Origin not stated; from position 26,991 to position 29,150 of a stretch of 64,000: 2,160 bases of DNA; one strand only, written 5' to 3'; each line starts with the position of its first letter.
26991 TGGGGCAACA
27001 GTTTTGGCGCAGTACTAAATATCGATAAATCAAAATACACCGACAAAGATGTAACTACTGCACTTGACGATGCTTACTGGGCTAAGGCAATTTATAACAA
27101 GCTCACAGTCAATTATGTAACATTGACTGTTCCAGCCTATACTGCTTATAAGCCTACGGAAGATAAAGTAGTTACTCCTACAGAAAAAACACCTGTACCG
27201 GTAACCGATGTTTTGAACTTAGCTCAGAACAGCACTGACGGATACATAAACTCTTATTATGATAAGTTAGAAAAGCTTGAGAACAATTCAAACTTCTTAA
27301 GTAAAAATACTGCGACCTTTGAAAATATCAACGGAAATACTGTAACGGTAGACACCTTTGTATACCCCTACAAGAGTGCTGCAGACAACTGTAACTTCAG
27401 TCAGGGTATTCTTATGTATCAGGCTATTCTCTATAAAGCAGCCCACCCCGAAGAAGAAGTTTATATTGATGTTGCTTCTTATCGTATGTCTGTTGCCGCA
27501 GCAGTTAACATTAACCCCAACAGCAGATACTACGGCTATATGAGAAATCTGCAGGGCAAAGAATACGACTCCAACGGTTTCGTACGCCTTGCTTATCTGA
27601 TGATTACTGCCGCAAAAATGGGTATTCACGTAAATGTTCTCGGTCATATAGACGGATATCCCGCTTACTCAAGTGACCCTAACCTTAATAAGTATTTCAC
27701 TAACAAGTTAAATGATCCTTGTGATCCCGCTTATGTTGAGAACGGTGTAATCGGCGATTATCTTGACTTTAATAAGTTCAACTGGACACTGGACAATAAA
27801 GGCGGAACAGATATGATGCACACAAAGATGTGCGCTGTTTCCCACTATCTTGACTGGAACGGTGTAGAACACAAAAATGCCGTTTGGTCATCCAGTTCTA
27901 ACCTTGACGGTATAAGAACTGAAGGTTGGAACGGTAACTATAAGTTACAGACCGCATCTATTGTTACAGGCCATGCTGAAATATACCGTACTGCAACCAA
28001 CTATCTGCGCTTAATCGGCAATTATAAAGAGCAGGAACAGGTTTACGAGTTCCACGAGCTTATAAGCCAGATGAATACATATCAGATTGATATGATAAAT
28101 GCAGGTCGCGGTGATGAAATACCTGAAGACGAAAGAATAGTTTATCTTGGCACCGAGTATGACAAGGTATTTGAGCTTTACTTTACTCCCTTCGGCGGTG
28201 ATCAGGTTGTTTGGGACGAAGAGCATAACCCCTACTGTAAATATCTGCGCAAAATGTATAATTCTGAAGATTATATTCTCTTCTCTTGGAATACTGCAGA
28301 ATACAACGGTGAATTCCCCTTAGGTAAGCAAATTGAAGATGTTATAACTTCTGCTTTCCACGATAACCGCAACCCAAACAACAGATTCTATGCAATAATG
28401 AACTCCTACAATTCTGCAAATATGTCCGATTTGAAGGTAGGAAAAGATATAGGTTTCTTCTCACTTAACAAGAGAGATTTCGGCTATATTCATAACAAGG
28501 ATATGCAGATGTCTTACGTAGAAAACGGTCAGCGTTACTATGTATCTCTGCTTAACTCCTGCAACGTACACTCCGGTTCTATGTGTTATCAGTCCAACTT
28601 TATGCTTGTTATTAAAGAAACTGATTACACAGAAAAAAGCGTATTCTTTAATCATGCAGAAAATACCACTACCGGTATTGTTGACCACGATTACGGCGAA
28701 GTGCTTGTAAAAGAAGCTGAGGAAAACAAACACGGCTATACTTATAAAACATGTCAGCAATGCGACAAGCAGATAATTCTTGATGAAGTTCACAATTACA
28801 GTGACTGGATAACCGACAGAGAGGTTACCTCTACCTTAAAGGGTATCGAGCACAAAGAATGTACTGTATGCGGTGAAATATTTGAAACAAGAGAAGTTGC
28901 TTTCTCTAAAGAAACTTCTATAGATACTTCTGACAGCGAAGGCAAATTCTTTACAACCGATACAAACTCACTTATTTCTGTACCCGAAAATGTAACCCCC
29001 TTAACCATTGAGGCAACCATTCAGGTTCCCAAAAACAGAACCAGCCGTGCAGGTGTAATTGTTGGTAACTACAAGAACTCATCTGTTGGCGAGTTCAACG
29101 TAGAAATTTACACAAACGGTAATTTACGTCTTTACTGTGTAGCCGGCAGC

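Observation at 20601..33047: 4148-aa secreted giant protein with an unrecognised domain architecture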

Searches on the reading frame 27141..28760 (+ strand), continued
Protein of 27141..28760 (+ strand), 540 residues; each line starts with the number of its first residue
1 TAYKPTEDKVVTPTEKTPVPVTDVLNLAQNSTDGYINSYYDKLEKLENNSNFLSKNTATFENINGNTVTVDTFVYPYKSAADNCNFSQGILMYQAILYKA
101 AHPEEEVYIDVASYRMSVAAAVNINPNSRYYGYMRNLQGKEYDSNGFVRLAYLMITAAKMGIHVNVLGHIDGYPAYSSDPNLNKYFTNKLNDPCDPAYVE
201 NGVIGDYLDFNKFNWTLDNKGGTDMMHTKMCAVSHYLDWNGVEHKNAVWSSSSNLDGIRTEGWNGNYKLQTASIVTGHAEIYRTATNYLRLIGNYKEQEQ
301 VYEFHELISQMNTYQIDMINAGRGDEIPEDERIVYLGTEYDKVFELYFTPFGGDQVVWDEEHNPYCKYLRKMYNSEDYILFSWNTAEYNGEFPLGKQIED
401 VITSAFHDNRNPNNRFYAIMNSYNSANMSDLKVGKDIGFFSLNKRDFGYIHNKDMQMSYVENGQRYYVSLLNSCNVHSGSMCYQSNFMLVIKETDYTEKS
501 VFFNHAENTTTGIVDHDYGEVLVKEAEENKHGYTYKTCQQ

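Call 53: search_protein_families(library=pfam, max_evalue=0.001, proteins=[L010:10582-14874:+, L013:11633-15454:+, L016:11627-15346:+, L023:11134-14844:+, L015:11612-13504:+, L026:11567-12568:+, L012:11609-14188:+, L017:11522-13762:+])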
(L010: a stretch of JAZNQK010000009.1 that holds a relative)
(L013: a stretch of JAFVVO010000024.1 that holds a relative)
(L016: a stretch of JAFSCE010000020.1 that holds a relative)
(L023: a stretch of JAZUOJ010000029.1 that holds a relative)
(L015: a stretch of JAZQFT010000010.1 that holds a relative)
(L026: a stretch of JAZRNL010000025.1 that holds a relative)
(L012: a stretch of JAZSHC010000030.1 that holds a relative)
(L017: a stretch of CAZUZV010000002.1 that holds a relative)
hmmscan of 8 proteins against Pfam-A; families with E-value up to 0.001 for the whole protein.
L010:10582-14874:+ (1431 aa): 9 families
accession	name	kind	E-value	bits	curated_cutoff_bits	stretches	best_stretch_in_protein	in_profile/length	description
PF13385.13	Laminin_G_3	-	2e-113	375.8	27.6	7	1276-1403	27-151/151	Concanavalin A-like lectin/glucanases superfamily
PF02210.31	Laminin_G_2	-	1.6e-28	100.1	22.9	0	1284-1392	8-123/126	Laminin G domain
PF22925.3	TS_C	-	4.1e-21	75.9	27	0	112-206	101-194/202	Trans-sialidase, C-terminal domain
PF08787.18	Alginate_lyase2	-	4.1e-17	63.2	29.7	0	475-580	101-203/225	Alginate lyase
PF00354.24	Pentaxin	-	1.2e-13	51.6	25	0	1298-1403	53-164/194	Pentaxin family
PF02973.23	Sialidase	-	2.3e-12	47.3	26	0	1341-1403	116-182/189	Sialidase, N-terminal domain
PF00054.30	Laminin_G_1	-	3.1e-07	31.1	24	0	666-756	8-100/131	Laminin G domain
PF22820.2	TcaA_3rd_4th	-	1e-06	29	27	0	525-546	4-25/73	TcaA protein 3rd/4th domain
PF12733.13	Cadherin-like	-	0.00016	22.5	24.2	0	708-738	25-52/89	Cadherin-like beta sandwich domain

L013:11633-15454:+ (1274 aa): 8 families
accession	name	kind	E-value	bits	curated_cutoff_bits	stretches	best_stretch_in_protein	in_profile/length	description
PF13385.13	Laminin_G_3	-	6.9e-79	263.7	27.6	5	645-778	20-150/151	Concanavalin A-like lectin/glucanases superfamily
PF02210.31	Laminin_G_2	-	4.2e-17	63.2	22.9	0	97-206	7-124/126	Laminin G domain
PF22925.3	TS_C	-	3.2e-13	50.2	27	0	668-770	93-196/202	Trans-sialidase, C-terminal domain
PF13472.12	Lipase_GDSL_2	-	3.7e-12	47.5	32.9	1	1120-1260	49-178/178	GDSL-like Lipase/Acylhydrolase family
PF00657.28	Lipase_GDSL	-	2.1e-10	41.5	23.6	1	1042-1264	1-207/208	GDSL-like Lipase/Acylhydrolase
PF08787.18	Alginate_lyase2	-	6e-10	39.8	29.7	0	638-766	77-204/225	Alginate lyase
PF02973.23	Sialidase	-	6.6e-09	36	26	0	703-779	100-182/189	Sialidase, N-terminal domain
PF12733.13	Cadherin-like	-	0.00013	22.8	24.2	0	143-193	26-80/89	Cadherin-like beta sandwich domain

L016:11627-15346:+ (1240 aa): 5 families
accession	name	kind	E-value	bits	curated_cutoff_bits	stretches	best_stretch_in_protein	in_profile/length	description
PF13385.13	Laminin_G_3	-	3.5e-96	319.8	27.6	6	452-594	13-151/151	Concanavalin A-like lectin/glucanases superfamily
PF02210.31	Laminin_G_2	-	8.3e-29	101.1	22.9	1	472-581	5-121/126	Laminin G domain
PF22925.3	TS_C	-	1.6e-20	74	27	0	459-572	70-184/202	Trans-sialidase, C-terminal domain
PF00054.30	Laminin_G_1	-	4.9e-11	43.4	24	0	849-943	3-99/131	Laminin G domain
PF02973.23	Sialidase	-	1.5e-09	38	26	0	109-221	67-184/189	Sialidase, N-terminal domain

L023:11134-14844:+ (1237 aa): 5 families
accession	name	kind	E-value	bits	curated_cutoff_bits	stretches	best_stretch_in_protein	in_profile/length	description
PF13385.13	Laminin_G_3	-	8.5e-96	318.6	27.6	6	254-404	7-151/151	Concanavalin A-like lectin/glucanases superfamily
PF22925.3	TS_C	-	1.3e-13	51.5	27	0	455-546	66-154/202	Trans-sialidase, C-terminal domain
PF08787.18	Alginate_lyase2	-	5e-10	40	29.7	0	79-207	78-204/225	Alginate lyase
PF22820.2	TcaA_3rd_4th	-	7.9e-05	23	27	0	909-929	6-26/73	TcaA protein 3rd/4th domain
PF12733.13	Cadherin-like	-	8.4e-05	23.4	24.2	0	904-937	27-53/89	Cadherin-like beta sandwich domain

L015:11612-13504:+ (631 aa): 7 families
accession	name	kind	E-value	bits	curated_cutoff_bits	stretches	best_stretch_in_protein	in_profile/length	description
PF13385.13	Laminin_G_3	-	2.6e-53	180.6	27.6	3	407-551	12-151/151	Concanavalin A-like lectin/glucanases superfamily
PF02210.31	Laminin_G_2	-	3.4e-15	57.1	22.9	1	431-540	8-123/126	Laminin G domain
PF22925.3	TS_C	-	2.6e-10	40.7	27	0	410-529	65-184/202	Trans-sialidase, C-terminal domain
PF00054.30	Laminin_G_1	-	5.2e-10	40.1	24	0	431-523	8-101/131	Laminin G domain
PF17476.7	Binary_toxB_3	-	5.9e-06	26.8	28.4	0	318-380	39-97/102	Clostridial binary toxin B/anthrax toxin PA domain 3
PF19869.4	DUF6342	-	0.00075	20.1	25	0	73-117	14-55/99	Family of unknown function (DUF6342)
PF22820.2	TcaA_3rd_4th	-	0.00077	19.8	27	0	109-126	5-24/73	TcaA protein 3rd/4th domain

L026:11567-12568:+ (334 aa): 2 families
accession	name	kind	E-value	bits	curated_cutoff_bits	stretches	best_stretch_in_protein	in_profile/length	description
PF13385.13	Laminin_G_3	-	4.4e-16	59.8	27.6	1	78-222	11-151/151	Concanavalin A-like lectin/glucanases superfamily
PF02973.23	Sialidase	-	0.00068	19.6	26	1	115-221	70-181/189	Sialidase, N-terminal domain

L012:11609-14188:+ (860 aa): 8 families
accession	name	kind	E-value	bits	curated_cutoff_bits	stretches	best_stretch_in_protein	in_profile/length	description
PF13385.13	Laminin_G_3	-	1.9e-69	233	27.6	4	454-598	12-151/151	Concanavalin A-like lectin/glucanases superfamily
PF02210.31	Laminin_G_2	-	4.6e-22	79.3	22.9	2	102-202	12-121/126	Laminin G domain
PF08787.18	Alginate_lyase2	-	1.9e-17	64.3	29.7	1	264-394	77-204/225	Alginate lyase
PF22925.3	TS_C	-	3.4e-13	50.1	27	0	462-575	70-183/202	Trans-sialidase, C-terminal domain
PF00054.30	Laminin_G_1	-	2e-08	35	24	0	477-570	7-101/131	Laminin G domain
PF07472.16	PA-IIL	-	6.3e-05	23.7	21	0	299-353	19-73/107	Fucose-binding lectin II (PA-IIL)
PF22820.2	TcaA_3rd_4th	-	9.3e-05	22.7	27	0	529-551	4-26/73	TcaA protein 3rd/4th domain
PF09393.16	DUF2001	-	0.00055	20.4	27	0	532-574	7-50/139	Phage tail tube protein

L017:11522-13762:+ (747 aa): 13 families
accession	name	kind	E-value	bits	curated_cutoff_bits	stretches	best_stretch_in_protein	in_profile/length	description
PF13385.13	Laminin_G_3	-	5.8e-75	251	27.6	4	393-535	12-150/151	Concanavalin A-like lectin/glucanases superfamily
PF02210.31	Laminin_G_2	-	7.5e-28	98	22.9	4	604-712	7-122/126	Laminin G domain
PF22925.3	TS_C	-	3.4e-26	92.5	27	4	401-527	70-196/202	Trans-sialidase, C-terminal domain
PF00054.30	Laminin_G_1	-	4.4e-22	79.1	24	2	412-508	3-101/131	Laminin G domain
PF08787.18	Alginate_lyase2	-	1.3e-20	74.6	29.7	3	18-146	77-203/225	Alginate lyase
PF07177.19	Neuralized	-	1.8e-07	31.6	23.3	0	608-667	85-145/149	Neuralized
PF16355.11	DUF4982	-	1.5e-06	28.5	23.9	0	277-304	3-30/61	Domain of unknown function (DUF4982)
PF10502.14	Peptidase_S26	-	3.2e-06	27.7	22.9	0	284-358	85-141/168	Signal peptidase, peptidase S26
PF22820.2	TcaA_3rd_4th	-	4.1e-06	27.1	27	0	279-307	4-33/73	TcaA protein 3rd/4th domain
PF19869.4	DUF6342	-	2.4e-05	24.9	25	0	61-128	17-76/99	Family of unknown function (DUF6342)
PF09260.17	A_amylase_dom_C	-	0.00031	21.4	24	0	592-652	7-62/90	Alpha-amylase, domain C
PF20736.2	Glyco_hydro127M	-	0.00043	20.8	24.2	0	273-316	42-85/95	Beta-L-arabinofuranosidase, GH127 middle domain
PF21541.2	CATSPERB_1st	-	0.00067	20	27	0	63-96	13-46/120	CATSPER protein subunit beta protein 1st domain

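Call 57: search_protein_families(library=pfam, max_evalue=0.001, proteins=[L039:527-8125:+, L050:3401-9832:+, L037:1395-9776:+, L001:1259-5998:+])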
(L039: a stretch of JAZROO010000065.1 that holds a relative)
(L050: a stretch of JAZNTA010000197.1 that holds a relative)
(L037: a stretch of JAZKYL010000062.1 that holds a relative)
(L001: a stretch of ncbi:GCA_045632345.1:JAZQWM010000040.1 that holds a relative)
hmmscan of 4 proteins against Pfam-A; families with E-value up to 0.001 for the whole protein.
L039:527-8125:+ (2533 aa): 5 families
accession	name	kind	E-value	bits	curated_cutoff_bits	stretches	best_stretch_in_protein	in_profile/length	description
PF02415.23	Chlam_PMP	-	3.1e-52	169.2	20.6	0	1341-1365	1-18/19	Chlamydia polymorphic membrane protein (Chlamydia_PMP) repeat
PF13229.12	Beta_helix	-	1.4e-36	125.9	25.9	6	2169-2336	3-149/158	Right handed beta helix region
PF19081.6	Ig_7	-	9.6e-08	32.7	27.3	0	249-291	9-51/84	Ig-like domain CHU_C associated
PF13927.12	Ig_3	-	2.3e-05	25.3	30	0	60-118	3-63/78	Immunoglobulin domain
PF07679.22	I-set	-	3.1e-05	24.4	23.7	0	242-321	2-85/90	Immunoglobulin I-set domain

L050:3401-9832:+ (2144 aa): 4 families
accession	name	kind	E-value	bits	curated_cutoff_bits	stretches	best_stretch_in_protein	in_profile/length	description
PF02415.23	Chlam_PMP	-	7e-54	174.2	20.6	0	1308-1324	2-18/19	Chlamydia polymorphic membrane protein (Chlamydia_PMP) repeat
PF13229.12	Beta_helix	-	1.3e-29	103.3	25.9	4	1000-1181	12-158/158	Right handed beta helix region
PF13927.12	Ig_3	-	3.6e-06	27.8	30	0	59-126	3-74/78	Immunoglobulin domain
PF07679.22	I-set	-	0.00041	20.8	23.7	0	241-325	2-90/90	Immunoglobulin I-set domain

L037:1395-9776:+ (2794 aa): 1 family
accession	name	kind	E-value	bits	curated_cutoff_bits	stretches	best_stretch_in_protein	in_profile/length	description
PF02415.23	Chlam_PMP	-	1.1e-79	253.8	20.6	0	1317-1334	1-18/19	Chlamydia polymorphic membrane protein (Chlamydia_PMP) repeat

L001:1259-5998:+ (1580 aa): 3 families
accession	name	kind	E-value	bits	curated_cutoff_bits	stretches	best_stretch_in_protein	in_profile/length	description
PF02415.23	Chlam_PMP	-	9.9e-10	38.1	20.6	0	1390-1405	3-18/19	Chlamydia polymorphic membrane protein (Chlamydia_PMP) repeat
PF13229.12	Beta_helix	-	1.7e-09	38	25.9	1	1030-1192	6-156/158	Right handed beta helix region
PF09479.16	Flg_new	-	2.3e-05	24.8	27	1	322-374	1-57/65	Listeria-Bacteroides repeat domain (List_Bact_rpt)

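Call 64: list_cluster_members(proteins=[P0311, P0319, P0327, P0335, P0337, P0340, P0353, P0357, P0359, P0361])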
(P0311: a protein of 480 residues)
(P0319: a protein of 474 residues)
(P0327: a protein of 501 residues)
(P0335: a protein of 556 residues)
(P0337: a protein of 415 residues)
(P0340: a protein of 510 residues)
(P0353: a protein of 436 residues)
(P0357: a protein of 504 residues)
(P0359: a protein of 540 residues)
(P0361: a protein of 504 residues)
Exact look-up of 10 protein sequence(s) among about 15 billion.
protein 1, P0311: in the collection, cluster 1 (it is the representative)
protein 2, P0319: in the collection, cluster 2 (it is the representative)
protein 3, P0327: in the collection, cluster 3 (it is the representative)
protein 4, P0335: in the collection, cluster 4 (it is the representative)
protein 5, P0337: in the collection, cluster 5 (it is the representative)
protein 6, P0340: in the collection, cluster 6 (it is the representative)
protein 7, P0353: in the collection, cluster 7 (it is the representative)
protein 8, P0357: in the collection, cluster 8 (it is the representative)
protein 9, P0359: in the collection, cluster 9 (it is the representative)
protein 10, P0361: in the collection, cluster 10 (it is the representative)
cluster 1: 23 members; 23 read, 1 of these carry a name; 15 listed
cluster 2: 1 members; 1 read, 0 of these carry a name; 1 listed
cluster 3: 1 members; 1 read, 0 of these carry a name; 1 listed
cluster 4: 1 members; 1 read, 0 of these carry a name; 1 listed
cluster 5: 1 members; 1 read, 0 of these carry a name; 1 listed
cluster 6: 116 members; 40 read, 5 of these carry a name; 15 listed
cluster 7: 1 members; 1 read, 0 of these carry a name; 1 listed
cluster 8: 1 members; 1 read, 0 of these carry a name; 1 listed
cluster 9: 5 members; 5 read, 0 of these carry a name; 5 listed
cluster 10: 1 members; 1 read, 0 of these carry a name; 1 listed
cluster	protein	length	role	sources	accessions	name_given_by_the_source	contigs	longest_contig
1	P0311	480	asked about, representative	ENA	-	-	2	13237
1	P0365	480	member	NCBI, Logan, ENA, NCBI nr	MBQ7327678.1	MAG: hypothetical protein IJX00_01780 [Clostridia bacterium] | hypothetical protein [Clostridia bacterium]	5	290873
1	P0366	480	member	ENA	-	-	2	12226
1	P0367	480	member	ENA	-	-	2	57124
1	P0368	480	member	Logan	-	-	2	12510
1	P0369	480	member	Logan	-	-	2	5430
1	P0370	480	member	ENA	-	-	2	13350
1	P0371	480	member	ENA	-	-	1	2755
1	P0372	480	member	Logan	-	-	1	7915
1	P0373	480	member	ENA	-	-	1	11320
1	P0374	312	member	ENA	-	-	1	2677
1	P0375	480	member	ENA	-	-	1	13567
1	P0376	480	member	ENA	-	-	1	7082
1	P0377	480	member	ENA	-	-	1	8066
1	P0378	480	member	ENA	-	-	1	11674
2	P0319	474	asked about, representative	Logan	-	-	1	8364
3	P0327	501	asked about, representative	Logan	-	-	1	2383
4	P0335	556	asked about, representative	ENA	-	-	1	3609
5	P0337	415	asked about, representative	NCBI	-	-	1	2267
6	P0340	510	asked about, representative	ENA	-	-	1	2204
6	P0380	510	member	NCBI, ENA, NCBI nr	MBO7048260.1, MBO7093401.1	MAG: hypothetical protein J6W33_00640 [Spirochaetia bacterium] | hypothetical protein [Spirochaetia bacterium]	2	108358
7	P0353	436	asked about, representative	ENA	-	-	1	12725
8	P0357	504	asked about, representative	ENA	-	-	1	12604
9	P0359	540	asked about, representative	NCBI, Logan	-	-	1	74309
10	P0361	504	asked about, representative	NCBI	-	-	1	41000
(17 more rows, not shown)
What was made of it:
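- Tried and rejected: Source names for distant PLDc_2-positive relatives were all 'hypothetical' (call 64).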

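Call 65: find_encoding_contigs(protein=P0365, flank=8000, max_places=2)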
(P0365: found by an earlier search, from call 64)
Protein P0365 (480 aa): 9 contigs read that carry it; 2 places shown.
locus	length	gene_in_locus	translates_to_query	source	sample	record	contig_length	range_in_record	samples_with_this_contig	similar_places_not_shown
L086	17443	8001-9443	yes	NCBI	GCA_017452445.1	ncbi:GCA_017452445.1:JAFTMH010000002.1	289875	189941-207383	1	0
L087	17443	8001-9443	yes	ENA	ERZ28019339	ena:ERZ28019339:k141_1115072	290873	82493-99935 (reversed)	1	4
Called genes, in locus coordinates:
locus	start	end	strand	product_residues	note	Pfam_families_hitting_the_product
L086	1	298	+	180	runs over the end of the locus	PF00210:Ferritin (faint), PF02915:Rubrerythrin, PF21349:RUBY_RBDX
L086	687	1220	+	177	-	PF00300:His_Phos_1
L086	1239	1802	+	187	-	PF01928:CYTH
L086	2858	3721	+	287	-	PF01757:Acyl_transf_3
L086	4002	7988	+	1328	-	-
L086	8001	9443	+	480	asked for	-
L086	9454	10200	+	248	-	-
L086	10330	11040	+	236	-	PF14808:TMEM164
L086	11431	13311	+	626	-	-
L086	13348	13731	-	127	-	PF08769:Spo0A_C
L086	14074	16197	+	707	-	PF03477:ATP-cone, PF13597:NRDD, PF01228:Gly_radical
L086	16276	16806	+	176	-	PF13353:Fer4_12, PF04055:Radical_SAM (weak)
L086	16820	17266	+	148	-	PF22769:DCD, PF00692:dUTPase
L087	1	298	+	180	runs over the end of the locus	PF00210:Ferritin (faint), PF02915:Rubrerythrin, PF21349:RUBY_RBDX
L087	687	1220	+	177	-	PF00300:His_Phos_1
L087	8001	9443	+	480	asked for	-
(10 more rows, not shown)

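Call 66: find_encoding_contigs(protein=P0380, flank=8000, max_places=2)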
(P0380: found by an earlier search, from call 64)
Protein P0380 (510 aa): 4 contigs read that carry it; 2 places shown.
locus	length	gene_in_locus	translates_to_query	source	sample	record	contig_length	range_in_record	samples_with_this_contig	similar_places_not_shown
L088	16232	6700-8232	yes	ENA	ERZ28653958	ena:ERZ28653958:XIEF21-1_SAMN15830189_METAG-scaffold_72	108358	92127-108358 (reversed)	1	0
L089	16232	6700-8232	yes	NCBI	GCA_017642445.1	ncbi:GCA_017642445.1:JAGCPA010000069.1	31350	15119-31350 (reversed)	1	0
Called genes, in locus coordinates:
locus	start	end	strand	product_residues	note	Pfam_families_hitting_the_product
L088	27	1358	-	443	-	PF08308:PEGA (weak), PF03781:FGE-sulfatase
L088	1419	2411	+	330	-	PF10502:Peptidase_S26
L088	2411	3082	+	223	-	PF10502:Peptidase_S26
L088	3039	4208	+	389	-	PF04055:Radical_SAM, PF06969:HemN_C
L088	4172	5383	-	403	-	PF07690:MFS_1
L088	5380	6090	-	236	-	PF20380:DUF6675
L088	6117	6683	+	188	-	PF00583:Acetyltransf_1, PF13673:Acetyltransf_10 (weak)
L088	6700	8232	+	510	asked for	PF13091:PLDc_2 (faint)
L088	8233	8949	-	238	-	PF04452:Methyltrans_RNA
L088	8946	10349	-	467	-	PF00206:Lyase_1, PF10415:FumaraseC_C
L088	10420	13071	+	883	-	PF00133:tRNA-synt_1, PF09334:tRNA-synt_1g, PF13603:tRNA-synt_1_2, PF08264:Anticodon_1, PF10458:Val_tRNA-synt_C (weak)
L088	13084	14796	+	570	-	PF00587:tRNA-synt_2b, PF04073:tRNA_edit, PF03129:HGTP_anticodon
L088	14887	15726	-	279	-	-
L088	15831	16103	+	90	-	-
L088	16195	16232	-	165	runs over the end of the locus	-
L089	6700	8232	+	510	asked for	PF13091:PLDc_2 (faint)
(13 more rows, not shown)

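Call 69: search_protein_families(library=pfam, max_evalue=10, proteins=[window:27174-28688:+])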
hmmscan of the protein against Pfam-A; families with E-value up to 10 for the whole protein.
window:27174-28688:+ (505 aa): 1 family
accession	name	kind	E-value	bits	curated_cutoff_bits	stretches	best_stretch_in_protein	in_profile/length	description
PF16045.11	LisH_2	-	0.087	12.4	27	1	190-206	2-18/28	LisH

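Call 81: search_dna_similar(query=window:27174-28688:+, collection=phages, mode=protein, max_evalue=0.001, max_rows=10)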
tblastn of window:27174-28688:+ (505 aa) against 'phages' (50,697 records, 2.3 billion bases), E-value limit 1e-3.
No match.

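Call 82: search_dna_similar(query=window:27174-28688:+, collection=plasmids, mode=protein, max_evalue=0.001, max_rows=10)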
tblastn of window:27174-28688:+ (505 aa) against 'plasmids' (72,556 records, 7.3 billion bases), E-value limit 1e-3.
No match.
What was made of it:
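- Tried and rejected: tblastn of the PLD-like domain against the phage and plasmid collections gave no match (calls 81, 82).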

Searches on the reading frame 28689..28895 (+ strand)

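Call 69: search_protein_families(library=pfam, max_evalue=10, proteins=[window:28689-28895:+])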
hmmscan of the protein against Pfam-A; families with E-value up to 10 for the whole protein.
window:28689-28895:+ (69 aa): 9 families
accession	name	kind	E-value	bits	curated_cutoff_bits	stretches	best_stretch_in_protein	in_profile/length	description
PF14149.11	YhfH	-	0.0014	18.9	27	1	51-65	9-23/37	YhfH-like protein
PF24461.1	DUF7576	-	0.0019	18.4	27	1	18-47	16-45/60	Family of unknown function (DUF7576)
PF10013.15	DUF2256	-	0.0078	16.8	25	1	54-68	6-20/40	Uncharacterized protein conserved in bacteria (DUF2256)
PF21039.3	CEP104_ZnF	-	0.01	16.5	27.4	1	12-67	50-102/112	Centrosomal protein CEP104, ZnF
PF18439.7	zf_UBZ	-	0.079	13.1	25.6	1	20-40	3-23/32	Ubiquitin-Binding Zinc Finger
PF13173.12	AAA_14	-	0.11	13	27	1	20-41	56-78/129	AAA domain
PF00270.35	DEAD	-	0.15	12.2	26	1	22-53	115-145/167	DEAD/DEAH box helicase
PF00745.25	GlutR_dimer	-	0.16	12.8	22.9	1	28-56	4-32/99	Glutamyl-tRNAGlu reductase, dimerisation domain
PF13912.12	zf-C2H2_6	-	2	9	25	1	57-67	3-13/27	C2H2-type zinc finger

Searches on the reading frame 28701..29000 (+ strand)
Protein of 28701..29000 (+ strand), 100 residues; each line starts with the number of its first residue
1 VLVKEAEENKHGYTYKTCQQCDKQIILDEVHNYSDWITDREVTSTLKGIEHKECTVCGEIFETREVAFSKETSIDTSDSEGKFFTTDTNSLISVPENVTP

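Call 7: search_protein_families(library=pfam, max_evalue=0.01, proteins=[window:28701-29000:+])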
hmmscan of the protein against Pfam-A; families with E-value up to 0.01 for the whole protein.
window:28701-29000:+ (100 aa): 2 families
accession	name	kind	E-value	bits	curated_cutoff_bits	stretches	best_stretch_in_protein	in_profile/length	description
PF14149.11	YhfH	-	0.0012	19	27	0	47-67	9-29/37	YhfH-like protein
PF24461.1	DUF7576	-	0.0053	17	27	0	14-43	16-45/60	Family of unknown function (DUF7576)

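Call 8: search_protein_families(library=ncbifam, max_evalue=0.01, proteins=[window:28701-29000:+])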
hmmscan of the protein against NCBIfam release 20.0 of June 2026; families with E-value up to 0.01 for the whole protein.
window:28701-29000:+ (100 aa): 1 family
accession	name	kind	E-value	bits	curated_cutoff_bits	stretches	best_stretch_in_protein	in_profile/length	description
TIGR03830.1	CxxCG_CxxCG_HTH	subfamily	0.0017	18.1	61.8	1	18-67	1-47/127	type II TA system antitoxin MqsA family protein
